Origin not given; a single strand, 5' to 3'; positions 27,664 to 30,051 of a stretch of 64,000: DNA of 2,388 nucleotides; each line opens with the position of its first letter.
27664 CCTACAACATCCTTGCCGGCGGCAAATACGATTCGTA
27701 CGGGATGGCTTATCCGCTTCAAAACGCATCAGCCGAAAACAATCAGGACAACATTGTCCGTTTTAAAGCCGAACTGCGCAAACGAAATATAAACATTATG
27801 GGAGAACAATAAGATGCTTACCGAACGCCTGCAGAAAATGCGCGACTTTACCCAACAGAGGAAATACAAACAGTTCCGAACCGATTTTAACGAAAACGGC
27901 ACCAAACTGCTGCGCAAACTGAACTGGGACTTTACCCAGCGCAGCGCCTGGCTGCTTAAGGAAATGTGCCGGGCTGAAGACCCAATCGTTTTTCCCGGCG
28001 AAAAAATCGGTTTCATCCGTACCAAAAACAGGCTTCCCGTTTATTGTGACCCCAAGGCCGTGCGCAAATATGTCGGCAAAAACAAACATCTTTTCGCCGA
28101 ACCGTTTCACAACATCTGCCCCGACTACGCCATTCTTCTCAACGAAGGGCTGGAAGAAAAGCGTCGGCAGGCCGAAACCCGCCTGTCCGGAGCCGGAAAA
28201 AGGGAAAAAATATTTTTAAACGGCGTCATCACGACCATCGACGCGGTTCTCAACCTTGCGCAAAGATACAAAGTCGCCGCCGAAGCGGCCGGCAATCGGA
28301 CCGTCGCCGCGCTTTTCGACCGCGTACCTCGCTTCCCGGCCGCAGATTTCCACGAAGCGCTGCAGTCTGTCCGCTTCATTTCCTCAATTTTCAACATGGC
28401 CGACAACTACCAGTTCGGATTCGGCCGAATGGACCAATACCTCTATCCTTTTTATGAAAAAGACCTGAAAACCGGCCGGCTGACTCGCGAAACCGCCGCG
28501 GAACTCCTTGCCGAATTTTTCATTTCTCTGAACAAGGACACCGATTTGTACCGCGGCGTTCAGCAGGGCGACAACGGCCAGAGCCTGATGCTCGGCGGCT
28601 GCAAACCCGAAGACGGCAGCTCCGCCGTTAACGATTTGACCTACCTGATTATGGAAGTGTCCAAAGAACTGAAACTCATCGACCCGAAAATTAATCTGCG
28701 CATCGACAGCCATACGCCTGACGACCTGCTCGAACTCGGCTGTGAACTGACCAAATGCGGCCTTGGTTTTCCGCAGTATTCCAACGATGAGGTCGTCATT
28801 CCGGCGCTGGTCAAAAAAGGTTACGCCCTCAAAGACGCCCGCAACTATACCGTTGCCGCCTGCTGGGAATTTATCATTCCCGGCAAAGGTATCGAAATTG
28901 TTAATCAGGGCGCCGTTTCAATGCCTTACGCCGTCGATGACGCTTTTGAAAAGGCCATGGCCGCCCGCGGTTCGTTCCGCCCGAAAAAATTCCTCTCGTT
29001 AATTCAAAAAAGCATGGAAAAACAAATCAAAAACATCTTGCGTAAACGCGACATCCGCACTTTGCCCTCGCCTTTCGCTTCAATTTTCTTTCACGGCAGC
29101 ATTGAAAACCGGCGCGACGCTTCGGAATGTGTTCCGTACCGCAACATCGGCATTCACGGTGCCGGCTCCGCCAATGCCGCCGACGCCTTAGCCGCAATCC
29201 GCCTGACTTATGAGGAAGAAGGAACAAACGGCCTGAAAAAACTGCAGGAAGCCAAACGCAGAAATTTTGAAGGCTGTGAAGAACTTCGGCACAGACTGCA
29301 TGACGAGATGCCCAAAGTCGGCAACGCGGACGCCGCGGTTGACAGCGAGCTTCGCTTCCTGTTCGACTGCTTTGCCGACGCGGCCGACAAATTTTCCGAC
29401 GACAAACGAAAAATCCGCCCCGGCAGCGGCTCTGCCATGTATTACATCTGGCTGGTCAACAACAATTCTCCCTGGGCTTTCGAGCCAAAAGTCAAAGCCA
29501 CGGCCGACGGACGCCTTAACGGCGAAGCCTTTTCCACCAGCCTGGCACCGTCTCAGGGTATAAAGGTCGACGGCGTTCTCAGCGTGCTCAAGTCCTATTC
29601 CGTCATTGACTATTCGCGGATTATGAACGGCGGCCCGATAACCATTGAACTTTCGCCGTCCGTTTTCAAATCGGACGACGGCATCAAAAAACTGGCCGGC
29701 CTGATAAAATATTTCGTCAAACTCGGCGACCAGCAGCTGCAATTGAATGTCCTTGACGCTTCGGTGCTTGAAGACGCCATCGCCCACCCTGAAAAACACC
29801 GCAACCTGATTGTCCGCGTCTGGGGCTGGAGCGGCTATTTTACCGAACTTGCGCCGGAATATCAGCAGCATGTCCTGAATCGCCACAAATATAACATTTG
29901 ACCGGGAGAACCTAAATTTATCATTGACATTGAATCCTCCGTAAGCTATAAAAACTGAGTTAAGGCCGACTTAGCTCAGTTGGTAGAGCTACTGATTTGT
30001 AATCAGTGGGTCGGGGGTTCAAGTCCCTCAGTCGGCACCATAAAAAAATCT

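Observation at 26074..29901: Radical SAM enzyme, short activase and a compact Cys-x-Glu glycyl radical enzyme co-transcribed with glycan-assembly genes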

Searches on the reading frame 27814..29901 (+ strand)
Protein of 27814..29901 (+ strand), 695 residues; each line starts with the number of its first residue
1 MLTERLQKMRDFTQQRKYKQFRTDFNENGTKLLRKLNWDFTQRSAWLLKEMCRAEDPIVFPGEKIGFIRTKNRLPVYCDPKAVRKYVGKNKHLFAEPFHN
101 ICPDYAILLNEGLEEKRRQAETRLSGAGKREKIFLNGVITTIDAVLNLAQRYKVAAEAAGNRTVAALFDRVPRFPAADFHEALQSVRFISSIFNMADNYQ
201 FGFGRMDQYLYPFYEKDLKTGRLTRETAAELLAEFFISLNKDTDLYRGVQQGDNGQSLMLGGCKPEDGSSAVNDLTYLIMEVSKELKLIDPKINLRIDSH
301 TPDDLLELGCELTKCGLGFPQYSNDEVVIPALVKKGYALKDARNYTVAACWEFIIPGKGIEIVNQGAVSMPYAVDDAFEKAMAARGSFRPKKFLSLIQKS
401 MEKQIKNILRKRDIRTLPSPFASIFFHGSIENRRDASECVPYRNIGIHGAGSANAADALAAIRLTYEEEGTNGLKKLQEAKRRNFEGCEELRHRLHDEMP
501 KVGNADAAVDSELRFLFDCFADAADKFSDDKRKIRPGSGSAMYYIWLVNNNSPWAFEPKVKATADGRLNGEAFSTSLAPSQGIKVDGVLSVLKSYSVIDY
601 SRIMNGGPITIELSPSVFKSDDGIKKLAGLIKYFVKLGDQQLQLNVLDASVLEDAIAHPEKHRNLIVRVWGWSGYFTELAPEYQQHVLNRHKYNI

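Call 4: search_protein_families(library=pfam, proteins=[window:27814-29901:+], max_evalue=0.01)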
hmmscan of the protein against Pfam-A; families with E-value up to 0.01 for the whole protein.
window:27814-29901:+ (695 aa): 3 families
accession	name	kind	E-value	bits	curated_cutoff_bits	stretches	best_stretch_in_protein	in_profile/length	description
PF02901.20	PFL-like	-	2.2e-84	284.7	24.3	1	100-531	159-629/647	Pyruvate formate lyase-like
PF01228.26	Gly_radical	-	7.1e-21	75.2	22.2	1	574-677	2-106/106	Glycine radical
PF11230.13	YjjI-like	-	0.00097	18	23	1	273-352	146-216/485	Glycyl radical enzyme YjjI-like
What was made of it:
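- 27814..29901 (+): Compact glycyl radical enzyme (695 aa). PF02901 plus PF01228 (call 4).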

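Call 5: search_protein_families(library=ncbifam, proteins=[window:27814-29901:+], max_evalue=0.01)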
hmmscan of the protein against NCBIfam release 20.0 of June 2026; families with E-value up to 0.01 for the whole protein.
window:27814-29901:+ (695 aa): 13 families
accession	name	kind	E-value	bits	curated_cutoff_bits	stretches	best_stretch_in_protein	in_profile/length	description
TIGR01774.1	PFL2-3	subfamily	2e-92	310.8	678.2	1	102-693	159-784/786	formate C-acetyltransferase/glycerol dehydratase family glycyl radical enzyme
NF048011.1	SfplDhtHpsGDes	equivalog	1.1e-74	252.2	1000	2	103-358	188-468/821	(2S)-3-sulfopropanediol dehydratase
NF043068.1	glycl_HYPD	equivalog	7.1e-72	242.6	1100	2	406-692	503-781/784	trans-4-hydroxy-L-proline dehydratase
TIGR04394.1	choline_CutC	equivalog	5.5e-69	233.5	1050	1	102-690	161-783/789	choline trimethylamine-lyase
NF007437.0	PRK09983.1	equivalog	6.3e-67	226.3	1109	1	101-693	157-763/765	formate C-acetyltransferase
NF048009.1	SfplDhtHpfGKleb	equivalog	3.9e-65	220.4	1000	1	134-692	224-821/824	(2S)-3-sulfopropanediol dehydratase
NF033718.1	indole_decarb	equivalog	4.2e-55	187.4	1100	1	103-694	219-867/868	indoleacetate decarboxylase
NF033715.1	glycyl_HPDL_Lrg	equivalog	1.3e-49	168.8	1150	2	153-352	301-509/901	4-hydroxyphenylacetate decarboxylase large subunit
TIGR01255.1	pyr_form_ly_1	equivalog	5.4e-22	78.1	994.2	1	443-690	505-738/744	formate C-acetyltransferase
NF038360.1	rad_fix_GrcA3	exception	2.2e-10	40.5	158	1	621-690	3-72/78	autonomous glycyl radical cofactor GrcA3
NF008341.1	PRK11127.1-1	equivalog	2.5e-10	40.2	145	1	643-691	27-75/80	autonomous glycyl radical cofactor GrcA2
TIGR04365.1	spare_glycyl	equivalog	2.7e-10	40.6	170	1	638-690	68-120/126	autonomous glycyl radical cofactor GrcA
TIGR04040.1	glycyl_YjjI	hypoth_equivalog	4.8e-05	22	498.3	1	175-341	81-225/497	YjjI family glycine radical enzyme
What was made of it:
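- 27814..29901 (+): All NCBIfam equivalog scores are far below their cut-offs (call 5).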

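Call 6: search_solved_structures(query=window:27814-29901:+, show_alignments=3)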
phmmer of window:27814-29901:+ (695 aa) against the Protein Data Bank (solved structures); distinct sequences matched with E-value up to 0.001: 35.
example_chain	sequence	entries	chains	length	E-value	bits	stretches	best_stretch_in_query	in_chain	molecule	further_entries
9f3w_A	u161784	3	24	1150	2.7e-68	234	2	101-690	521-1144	Choline trimethylamine-lyase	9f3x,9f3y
2f3o_A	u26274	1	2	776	1.4e-63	218.4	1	103-690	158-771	pyruvate formate-lyase 2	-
5i2a_A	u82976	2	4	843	2e-63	217.9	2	107-484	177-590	Diol-dehydratase | Diol dehydratase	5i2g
5a0z_A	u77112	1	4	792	4.3e-61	210.2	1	101-690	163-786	CHOLINE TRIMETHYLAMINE LYASE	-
5a0u_A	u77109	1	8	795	4.3e-61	210.2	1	101-690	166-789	CHOLINE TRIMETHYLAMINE LYASE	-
8id1_A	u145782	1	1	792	2.8e-59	204.2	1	104-690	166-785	Formate C-acetyltransferase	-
1r8w_A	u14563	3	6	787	5.4e-59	203.2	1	92-691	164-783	glycerol dehydratase | B12-independent glycerol dehydratase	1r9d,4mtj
8id0_A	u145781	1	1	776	1.3e-57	198.7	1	148-692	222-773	formate C-acetyltransferase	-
5ymr_B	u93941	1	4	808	7.6e-56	192.8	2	130-359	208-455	Formate acetyltransferase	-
6lon_B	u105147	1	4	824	3.3e-55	190.8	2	102-359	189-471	PFL2/glycerol dehydratase family glycyl radical enzyme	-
8yjo_A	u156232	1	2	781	5.4e-54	186.7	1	101-692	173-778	Probable dehydratase PflD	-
8id7_A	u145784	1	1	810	6.4e-54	186.5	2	165-358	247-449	Probable dehydratase YbiW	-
8yjn_A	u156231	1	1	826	6.9e-54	186.4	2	165-358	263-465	Probable dehydratase YbiW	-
6xs4_A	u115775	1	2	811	1.1e-53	185.7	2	163-358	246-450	Formate C-acetyltransferase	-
9ht9_A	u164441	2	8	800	2.7e-53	184.4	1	107-690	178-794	Choline trimethylamine-lyase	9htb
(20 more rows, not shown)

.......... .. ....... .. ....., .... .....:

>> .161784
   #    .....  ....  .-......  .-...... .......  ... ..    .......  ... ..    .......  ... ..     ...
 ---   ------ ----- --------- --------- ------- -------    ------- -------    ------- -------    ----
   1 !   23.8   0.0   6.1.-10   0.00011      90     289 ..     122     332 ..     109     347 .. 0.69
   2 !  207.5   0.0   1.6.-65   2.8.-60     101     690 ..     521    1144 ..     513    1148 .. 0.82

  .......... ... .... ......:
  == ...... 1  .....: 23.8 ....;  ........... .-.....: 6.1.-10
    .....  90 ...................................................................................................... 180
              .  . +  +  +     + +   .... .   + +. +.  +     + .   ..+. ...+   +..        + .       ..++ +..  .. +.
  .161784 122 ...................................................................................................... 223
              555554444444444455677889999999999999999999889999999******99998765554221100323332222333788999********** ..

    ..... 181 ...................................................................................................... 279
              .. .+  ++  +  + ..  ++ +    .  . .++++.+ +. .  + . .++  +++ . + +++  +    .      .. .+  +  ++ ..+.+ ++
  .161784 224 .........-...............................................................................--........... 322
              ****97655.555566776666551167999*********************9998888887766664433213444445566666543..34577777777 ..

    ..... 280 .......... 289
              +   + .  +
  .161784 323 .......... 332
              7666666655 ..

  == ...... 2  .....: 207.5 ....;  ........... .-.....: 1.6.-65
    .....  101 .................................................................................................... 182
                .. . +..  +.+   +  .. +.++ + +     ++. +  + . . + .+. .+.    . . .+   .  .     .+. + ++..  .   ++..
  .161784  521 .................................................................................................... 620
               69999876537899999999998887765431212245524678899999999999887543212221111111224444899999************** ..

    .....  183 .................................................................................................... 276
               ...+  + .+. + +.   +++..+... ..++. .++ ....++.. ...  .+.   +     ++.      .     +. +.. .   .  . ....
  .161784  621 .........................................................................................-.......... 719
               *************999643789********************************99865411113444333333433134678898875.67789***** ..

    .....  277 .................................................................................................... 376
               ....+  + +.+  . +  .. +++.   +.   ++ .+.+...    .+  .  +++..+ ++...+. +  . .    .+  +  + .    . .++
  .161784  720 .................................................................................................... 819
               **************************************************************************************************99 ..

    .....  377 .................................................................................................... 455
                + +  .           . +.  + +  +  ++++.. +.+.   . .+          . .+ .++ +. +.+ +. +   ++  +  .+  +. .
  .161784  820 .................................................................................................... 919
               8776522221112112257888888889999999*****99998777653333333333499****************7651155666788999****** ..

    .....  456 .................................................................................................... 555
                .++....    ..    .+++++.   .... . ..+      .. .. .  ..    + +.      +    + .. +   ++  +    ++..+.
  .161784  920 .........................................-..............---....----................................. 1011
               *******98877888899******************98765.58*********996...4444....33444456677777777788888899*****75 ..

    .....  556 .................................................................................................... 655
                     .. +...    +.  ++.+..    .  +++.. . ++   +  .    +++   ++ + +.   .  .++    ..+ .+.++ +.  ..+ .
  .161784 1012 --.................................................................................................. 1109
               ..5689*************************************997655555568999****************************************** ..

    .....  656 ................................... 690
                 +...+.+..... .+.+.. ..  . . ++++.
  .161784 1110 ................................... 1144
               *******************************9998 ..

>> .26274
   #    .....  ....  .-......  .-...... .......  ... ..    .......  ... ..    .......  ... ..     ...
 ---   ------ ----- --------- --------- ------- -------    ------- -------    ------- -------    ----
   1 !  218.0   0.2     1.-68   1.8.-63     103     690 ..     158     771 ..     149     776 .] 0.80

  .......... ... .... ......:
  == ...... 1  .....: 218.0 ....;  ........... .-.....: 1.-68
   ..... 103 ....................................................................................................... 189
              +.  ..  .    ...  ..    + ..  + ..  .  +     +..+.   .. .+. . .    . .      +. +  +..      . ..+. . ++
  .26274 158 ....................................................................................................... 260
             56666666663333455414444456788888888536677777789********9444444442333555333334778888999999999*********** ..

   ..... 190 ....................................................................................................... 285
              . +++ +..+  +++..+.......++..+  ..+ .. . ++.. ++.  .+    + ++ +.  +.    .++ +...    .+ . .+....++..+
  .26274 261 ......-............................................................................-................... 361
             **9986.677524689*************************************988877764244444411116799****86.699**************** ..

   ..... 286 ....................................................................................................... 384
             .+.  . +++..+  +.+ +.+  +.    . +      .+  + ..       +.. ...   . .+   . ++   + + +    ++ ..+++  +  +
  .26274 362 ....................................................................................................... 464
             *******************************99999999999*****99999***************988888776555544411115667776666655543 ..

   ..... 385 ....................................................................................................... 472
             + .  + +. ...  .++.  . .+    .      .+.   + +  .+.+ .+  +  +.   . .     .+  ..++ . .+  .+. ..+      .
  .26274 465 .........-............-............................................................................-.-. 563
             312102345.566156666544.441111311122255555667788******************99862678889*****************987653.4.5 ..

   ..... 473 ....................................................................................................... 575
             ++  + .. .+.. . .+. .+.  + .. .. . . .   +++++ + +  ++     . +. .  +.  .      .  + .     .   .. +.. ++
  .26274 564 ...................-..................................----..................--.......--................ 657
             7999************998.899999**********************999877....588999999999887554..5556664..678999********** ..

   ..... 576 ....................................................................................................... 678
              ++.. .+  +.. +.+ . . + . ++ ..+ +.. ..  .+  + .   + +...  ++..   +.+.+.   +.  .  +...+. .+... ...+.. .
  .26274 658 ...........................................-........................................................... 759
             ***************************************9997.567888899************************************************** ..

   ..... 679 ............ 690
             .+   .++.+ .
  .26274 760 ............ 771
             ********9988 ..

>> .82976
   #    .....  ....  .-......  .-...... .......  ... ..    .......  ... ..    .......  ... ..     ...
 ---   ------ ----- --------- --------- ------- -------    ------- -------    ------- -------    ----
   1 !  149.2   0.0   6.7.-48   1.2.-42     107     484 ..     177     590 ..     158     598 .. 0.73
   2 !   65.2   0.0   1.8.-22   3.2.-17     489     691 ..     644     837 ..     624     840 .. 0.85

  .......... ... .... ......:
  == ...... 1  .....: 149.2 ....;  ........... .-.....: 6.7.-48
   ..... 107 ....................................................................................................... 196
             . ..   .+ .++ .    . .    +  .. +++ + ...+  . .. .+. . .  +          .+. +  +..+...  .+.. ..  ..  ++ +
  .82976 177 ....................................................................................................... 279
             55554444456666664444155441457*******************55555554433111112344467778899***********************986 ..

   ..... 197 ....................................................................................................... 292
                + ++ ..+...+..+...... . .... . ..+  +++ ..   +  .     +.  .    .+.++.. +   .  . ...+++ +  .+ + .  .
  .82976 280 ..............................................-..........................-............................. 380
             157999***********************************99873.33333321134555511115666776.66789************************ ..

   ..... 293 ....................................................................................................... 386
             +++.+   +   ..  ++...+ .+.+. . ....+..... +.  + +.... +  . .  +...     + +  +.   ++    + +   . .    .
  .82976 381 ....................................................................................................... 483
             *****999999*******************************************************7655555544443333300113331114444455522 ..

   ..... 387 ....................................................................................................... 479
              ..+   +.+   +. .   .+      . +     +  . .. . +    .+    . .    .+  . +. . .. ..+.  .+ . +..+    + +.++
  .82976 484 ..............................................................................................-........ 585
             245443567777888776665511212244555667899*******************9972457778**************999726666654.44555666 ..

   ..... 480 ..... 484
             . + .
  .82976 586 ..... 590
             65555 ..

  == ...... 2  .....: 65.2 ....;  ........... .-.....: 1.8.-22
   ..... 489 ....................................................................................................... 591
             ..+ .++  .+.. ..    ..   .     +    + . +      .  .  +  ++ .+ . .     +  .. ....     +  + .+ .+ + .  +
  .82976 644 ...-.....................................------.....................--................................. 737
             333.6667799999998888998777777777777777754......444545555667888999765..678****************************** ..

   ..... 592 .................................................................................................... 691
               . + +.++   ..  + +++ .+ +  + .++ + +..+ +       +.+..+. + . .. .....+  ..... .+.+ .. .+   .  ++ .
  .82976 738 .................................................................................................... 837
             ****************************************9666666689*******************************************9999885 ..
